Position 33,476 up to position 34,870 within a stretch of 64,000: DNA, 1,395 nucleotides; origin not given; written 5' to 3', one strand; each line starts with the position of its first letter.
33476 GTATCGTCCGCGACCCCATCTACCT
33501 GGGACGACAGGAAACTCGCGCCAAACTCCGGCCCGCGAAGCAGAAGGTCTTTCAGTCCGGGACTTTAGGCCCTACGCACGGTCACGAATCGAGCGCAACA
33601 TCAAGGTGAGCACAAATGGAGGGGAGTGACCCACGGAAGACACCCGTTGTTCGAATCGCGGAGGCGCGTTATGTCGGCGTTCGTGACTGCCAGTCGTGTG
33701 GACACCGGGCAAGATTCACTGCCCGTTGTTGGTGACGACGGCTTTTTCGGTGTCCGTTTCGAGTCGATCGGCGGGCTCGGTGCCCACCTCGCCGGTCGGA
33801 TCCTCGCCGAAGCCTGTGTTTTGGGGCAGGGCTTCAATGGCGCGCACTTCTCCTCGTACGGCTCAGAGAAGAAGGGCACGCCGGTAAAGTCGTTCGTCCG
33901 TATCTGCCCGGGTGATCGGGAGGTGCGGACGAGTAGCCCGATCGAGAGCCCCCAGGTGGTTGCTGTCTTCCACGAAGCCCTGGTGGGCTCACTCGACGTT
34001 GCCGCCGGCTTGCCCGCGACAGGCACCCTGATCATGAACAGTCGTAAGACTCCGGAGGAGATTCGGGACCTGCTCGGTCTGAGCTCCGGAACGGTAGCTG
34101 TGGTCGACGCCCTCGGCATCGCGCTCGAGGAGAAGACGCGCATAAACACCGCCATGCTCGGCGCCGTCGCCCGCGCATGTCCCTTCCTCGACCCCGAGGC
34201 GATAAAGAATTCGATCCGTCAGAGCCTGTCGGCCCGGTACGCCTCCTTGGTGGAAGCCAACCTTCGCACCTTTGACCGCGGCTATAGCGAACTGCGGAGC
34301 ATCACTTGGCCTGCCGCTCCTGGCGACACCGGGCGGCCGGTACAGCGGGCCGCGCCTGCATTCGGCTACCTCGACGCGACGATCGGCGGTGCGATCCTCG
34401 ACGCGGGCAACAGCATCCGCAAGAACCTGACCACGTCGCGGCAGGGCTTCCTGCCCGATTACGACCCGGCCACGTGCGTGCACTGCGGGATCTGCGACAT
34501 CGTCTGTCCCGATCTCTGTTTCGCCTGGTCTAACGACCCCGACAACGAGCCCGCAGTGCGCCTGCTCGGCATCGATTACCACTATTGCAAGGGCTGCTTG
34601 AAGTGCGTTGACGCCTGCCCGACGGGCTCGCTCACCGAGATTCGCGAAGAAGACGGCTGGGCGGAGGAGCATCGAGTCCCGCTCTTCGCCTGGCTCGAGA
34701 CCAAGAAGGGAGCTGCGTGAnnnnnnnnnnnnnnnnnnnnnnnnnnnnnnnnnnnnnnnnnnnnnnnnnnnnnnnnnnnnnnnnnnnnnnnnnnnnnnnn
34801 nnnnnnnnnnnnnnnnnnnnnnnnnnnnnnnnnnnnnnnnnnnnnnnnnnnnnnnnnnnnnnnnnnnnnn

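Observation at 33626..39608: Two-gene OFOR (gamma-delta and alpha-beta fusions) transcriptionally fused to NfnAB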

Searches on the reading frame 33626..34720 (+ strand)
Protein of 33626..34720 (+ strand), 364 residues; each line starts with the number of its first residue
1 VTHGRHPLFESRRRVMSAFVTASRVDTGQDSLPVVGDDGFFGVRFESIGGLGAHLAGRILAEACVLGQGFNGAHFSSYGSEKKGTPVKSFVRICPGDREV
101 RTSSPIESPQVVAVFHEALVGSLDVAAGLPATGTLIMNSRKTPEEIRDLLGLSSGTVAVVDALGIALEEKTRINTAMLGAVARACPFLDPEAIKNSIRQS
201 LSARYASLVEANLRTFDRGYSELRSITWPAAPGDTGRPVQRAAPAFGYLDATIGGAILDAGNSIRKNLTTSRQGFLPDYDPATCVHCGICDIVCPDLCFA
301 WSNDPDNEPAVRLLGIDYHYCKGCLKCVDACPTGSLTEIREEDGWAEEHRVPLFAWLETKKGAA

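Call 3: search_protein_families(library=pfam, proteins=[window:33626-34720:+])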
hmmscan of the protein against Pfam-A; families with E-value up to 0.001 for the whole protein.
window:33626-34720:+ (364 aa): 10 families
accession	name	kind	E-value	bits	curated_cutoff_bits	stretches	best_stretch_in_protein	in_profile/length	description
PF01558.24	POR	-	2.1e-29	103.4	27.4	1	49-220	1-172/173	Pyruvate ferredoxin/flavodoxin oxidoreductase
PF13237.11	Fer4_10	-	2.7e-08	34.1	25.5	1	315-339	3-28/53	4Fe-4S dicluster domain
PF12837.12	Fer4_6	-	7.2e-07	29.3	25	1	316-334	4-22/24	4Fe-4S binding domain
PF12838.12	Fer4_7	-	1.4e-06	29.1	27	1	283-334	1-51/52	4Fe-4S dicluster domain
PF00037.32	Fer4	-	2.4e-06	27.6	21.1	1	316-336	3-23/24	4Fe-4S binding domain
PF13484.11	Fer4_16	-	3.9e-06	28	30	0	321-339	2-20/66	4Fe-4S double cluster binding domain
PF13534.11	Fer4_17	-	5.7e-05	24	22.2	0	282-296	44-58/61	4Fe-4S dicluster domain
PF13187.11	Fer4_9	-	0.00016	22.1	27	0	284-334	2-50/52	4Fe-4S dicluster domain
PF12797.12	Fer4_2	-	0.00016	21.9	24.5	0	278-295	4-21/22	4Fe-4S binding domain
PF14697.11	Fer4_21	-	0.00019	21.9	35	1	280-333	4-53/59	4Fe-4S dicluster domain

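Call 4: search_protein_families(library=ncbifam, proteins=[window:33626-34720:+])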
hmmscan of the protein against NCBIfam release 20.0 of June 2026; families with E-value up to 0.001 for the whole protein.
window:33626-34720:+ (364 aa): 43 families (the best 25 are shown)
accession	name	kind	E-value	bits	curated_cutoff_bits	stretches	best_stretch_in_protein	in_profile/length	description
TIGR02175.1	PorC_KorC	subfamily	7.9e-32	110.4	81.1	1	42-223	3-175/177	2-oxoacid:acceptor oxidoreductase, gamma subunit, pyruvate/2-ketoisovalerate family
NF045762.1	PhenlGlyoxDHPadE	equivalog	1.6e-28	99.8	300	1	41-223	2-179/187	NADH-dependent phenylglyoxylate dehydrogenase subunit gamma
NF040683.1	PorC_Meth_Thtga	equivalog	1.9e-27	96.1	270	1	41-224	2-174/177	pyruvate synthase subunit PorC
NF010632.0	PRK14029.1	equivalog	1.5e-26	93.2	335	1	42-205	3-165/185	pyruvate/ketoisovalerate ferredoxin oxidoreductase subunit gamma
NF006321.0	PRK08534.1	equivalog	3.3e-26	92.1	225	1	43-224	4-178/181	pyruvate ferredoxin oxidoreductase subunit gamma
NF045790.1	OxalOxreddelta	equivalog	1.2e-20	74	230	1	84-343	60-313/316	oxalate oxidoreductase subunit delta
NF040684.1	PorD_Arch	equivalog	1.8e-15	56.8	120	1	252-342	3-85/85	pyruvate synthase subunit PorD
TIGR02179.1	PorD_KorD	subfamily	3.1e-14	52.8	60.05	1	262-342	5-78/78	2-oxoacid:acceptor oxidoreductase, delta subunit, pyruvate/2-ketoisovalerate family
NF004497.0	PRK05844.1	equivalog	1.1e-13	51.2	243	1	41-223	2-185/186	pyruvate flavodoxin oxidoreductase subunit gamma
TIGR02176.1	pyruv_ox_red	equivalog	4.7e-13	47.9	911.35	1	74-333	447-753/1167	pyruvate:ferredoxin (flavodoxin) oxidoreductase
NF007204.0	PRK09625.1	equivalog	2e-11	44.1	125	1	277-335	54-105/133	pyruvate flavodoxin oxidoreductase subunit delta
NF007203.0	PRK09624.1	equivalog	3.9e-11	43.1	171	1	253-341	22-103/105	pyuvate ferredoxin oxidoreductase subunit delta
NF007202.0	PRK09623.1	equivalog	2.3e-10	40.7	166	1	266-342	35-104/105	3-methyl-2-oxobutanoate dehydrogenase subunit delta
NF005322.0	PRK06853.1-2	equivalog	2.2e-08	34.1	237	1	47-221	12-191/197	indolepyruvate oxidoreductase subunit beta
TIGR01971.1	NuoI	subfamily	7.7e-08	32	113.05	1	282-340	42-102/121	NADH-quinone oxidoreductase, chain I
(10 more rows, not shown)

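Call 18: search_solved_structures(query=window:33626-34720:+, show_alignments=2)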
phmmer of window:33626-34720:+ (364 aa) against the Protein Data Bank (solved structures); distinct sequences matched with E-value up to 0.001: 15.
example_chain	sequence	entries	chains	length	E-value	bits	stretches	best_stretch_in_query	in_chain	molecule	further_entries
2raa_A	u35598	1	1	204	4.6e-25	91.8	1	39-224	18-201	Pyruvate synthase subunit porC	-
9bt4_E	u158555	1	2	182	3.2e-16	62.8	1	43-221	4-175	Pyruvate:Ferredoxin Oxidoreductase, subunit gamma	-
5c4i_B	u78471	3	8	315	8.8e-10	41.6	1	85-343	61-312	Oxalate oxidoreductase subunit delta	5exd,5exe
9bt4_G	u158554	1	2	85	6.9e-09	38.6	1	254-342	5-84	Pyruvate:Ferredoxin Oxidoreductase, subunit delta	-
6cin_A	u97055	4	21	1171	1.6e-05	27.6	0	74-235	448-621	PYRUVATE-FERREDOXIN OXIDOREDUCTASE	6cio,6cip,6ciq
3on3_A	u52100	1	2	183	2.7e-05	26.8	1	39-220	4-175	Keto/oxoacid ferredoxin oxidoreductase, gamma subunit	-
9sw6_G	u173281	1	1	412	5e-05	25.9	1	269-334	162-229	Polyferredoxin protein MvhB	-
6u8y_N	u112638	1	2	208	0.0001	24.9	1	279-357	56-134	NADH dehydrogenase subunit I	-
8iuf_S8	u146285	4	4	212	0.00028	23.4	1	276-343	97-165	NDUFS8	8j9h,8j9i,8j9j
2z8q_A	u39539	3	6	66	0.00038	23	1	279-337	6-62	Ferredoxin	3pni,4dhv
1b0p_A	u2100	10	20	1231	0.00062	22.3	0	74-296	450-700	PROTEIN (PYRUVATE-FERREDOXIN OXIDOREDUCTASE) | Pyruvate-Ferredoxin Oxidoreductase | PYRUVATE FERREDOXIN OXIDOREDUCTASE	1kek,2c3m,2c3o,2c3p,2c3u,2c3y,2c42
7plm_A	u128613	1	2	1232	0.00062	22.3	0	74-296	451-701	Pyruvate:ferredoxin oxidoreductase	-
8e9g_I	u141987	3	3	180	0.00067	22.2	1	283-354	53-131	NADH-quinone oxidoreductase subunit I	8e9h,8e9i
8ys5_B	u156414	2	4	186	0.00077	22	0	43-91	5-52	2-oxoglutarate:acceptor oxidoreductase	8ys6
9sfi_O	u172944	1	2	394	0.00081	22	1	280-340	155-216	Ferredoxin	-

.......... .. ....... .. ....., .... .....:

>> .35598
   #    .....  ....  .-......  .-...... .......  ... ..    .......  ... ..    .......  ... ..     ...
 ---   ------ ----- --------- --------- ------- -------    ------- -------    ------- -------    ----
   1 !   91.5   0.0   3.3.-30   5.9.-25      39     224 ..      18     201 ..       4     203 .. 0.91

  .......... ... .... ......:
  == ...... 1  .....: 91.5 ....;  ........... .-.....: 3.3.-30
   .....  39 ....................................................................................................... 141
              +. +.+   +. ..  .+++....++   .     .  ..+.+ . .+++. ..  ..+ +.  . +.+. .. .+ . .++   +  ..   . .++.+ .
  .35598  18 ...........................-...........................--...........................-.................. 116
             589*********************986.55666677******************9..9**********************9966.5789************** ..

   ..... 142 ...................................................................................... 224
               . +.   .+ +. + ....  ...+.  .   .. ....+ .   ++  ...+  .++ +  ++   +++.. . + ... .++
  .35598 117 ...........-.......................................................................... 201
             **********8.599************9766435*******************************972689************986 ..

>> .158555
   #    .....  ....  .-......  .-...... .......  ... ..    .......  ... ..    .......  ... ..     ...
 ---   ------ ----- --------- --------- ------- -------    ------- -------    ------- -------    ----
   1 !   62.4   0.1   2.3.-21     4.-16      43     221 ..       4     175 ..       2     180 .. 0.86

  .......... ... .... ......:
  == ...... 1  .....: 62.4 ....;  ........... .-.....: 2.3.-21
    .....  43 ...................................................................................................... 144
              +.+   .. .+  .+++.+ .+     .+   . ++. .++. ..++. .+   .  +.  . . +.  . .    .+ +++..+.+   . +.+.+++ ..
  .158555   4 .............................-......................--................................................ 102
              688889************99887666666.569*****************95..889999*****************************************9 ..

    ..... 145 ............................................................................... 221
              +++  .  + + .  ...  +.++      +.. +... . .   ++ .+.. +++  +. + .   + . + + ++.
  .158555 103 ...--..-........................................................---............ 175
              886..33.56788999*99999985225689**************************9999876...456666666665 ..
